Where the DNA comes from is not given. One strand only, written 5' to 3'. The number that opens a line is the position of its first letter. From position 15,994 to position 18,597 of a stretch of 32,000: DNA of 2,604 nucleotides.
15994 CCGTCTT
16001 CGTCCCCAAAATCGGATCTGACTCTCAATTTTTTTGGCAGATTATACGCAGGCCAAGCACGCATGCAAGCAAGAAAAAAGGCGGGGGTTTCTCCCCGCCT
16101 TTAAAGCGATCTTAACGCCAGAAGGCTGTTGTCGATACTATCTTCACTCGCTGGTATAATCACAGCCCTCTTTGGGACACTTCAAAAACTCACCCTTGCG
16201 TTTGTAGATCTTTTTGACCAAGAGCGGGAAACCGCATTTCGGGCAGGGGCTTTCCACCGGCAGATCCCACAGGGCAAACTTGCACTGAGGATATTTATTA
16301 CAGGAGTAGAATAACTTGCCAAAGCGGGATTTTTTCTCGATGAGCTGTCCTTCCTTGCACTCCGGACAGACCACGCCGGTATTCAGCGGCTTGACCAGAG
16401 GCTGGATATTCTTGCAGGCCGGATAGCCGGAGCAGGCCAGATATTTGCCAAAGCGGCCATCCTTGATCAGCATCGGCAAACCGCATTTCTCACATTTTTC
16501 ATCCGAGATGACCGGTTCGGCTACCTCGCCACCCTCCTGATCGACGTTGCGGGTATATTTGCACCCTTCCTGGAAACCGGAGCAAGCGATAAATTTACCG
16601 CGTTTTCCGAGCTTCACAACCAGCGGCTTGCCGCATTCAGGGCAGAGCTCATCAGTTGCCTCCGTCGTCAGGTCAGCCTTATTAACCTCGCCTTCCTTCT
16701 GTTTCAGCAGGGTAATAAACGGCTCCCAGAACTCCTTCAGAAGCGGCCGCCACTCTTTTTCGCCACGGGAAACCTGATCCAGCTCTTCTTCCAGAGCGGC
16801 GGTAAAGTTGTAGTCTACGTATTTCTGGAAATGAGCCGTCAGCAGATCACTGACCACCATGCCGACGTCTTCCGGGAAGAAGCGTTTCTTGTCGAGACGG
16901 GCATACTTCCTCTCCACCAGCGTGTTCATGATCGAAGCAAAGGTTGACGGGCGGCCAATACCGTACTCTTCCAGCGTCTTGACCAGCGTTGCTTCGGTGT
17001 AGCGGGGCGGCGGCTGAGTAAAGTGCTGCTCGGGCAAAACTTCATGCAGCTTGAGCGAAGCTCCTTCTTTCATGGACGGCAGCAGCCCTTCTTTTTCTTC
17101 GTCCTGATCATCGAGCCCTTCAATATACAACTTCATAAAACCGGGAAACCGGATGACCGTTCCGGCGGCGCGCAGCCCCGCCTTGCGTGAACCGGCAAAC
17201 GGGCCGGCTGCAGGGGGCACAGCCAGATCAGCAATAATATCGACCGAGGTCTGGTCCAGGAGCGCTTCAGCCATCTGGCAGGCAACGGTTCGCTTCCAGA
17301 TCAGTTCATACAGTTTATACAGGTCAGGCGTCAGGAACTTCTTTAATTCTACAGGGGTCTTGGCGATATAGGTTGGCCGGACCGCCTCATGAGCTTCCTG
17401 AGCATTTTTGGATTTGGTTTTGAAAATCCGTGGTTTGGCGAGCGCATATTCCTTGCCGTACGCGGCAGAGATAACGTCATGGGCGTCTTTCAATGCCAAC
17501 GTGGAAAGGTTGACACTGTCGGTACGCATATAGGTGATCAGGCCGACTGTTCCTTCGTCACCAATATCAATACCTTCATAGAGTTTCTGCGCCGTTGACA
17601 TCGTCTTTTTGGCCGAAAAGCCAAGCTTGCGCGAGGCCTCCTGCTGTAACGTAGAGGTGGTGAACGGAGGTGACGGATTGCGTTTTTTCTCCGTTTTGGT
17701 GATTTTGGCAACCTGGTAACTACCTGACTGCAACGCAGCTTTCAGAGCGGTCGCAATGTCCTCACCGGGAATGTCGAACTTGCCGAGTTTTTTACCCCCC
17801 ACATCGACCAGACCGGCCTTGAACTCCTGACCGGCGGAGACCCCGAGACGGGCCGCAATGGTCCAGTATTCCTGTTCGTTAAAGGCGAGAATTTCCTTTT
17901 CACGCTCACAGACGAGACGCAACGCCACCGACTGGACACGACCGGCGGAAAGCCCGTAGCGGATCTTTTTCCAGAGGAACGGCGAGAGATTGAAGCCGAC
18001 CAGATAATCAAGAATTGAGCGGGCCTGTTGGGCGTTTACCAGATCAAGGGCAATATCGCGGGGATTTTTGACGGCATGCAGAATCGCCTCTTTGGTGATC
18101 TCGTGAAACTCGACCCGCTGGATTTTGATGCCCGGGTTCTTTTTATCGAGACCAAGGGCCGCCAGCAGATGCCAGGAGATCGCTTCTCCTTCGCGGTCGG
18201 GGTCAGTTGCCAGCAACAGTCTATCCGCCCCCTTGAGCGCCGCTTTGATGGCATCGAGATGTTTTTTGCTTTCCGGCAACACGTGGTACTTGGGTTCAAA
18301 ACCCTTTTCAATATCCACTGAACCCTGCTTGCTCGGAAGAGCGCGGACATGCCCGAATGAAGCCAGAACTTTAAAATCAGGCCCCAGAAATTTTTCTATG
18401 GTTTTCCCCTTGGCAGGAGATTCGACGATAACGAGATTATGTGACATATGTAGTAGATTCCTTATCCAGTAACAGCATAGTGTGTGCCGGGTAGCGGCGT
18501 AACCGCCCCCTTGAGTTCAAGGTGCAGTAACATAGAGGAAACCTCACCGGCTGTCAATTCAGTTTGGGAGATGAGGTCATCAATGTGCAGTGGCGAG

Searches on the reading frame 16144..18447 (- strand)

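Call 3: search_protein_families(library=pfam, proteins=[window:16144-18447:-], max_evalue=0.01)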
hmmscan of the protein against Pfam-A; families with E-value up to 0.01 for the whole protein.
window:16144-18447:- (767 aa): 5 families
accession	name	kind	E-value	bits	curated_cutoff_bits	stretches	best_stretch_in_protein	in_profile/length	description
PF01131.25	Topoisom_bac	-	9.2e-122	407.4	35.1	1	135-570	5-410/411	DNA topoisomerase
PF01396.24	Zn_ribbon_Top1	-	1.2e-37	127.8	32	3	649-685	1-37/39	Topoisomerase DNA binding C4 zinc finger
PF01751.28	Toprim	-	1e-20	74.1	23.1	1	5-117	2-96/96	Toprim domain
PF13662.12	Toprim_4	-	0.0058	17.3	25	0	53-112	23-84/85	Toprim domain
PF06677.18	Auto_anti-p27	-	0.01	16.4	24.1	0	733-748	16-30/40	Sjogren's syndrome/scleroderma autoantigen 1 (Autoantigen p27)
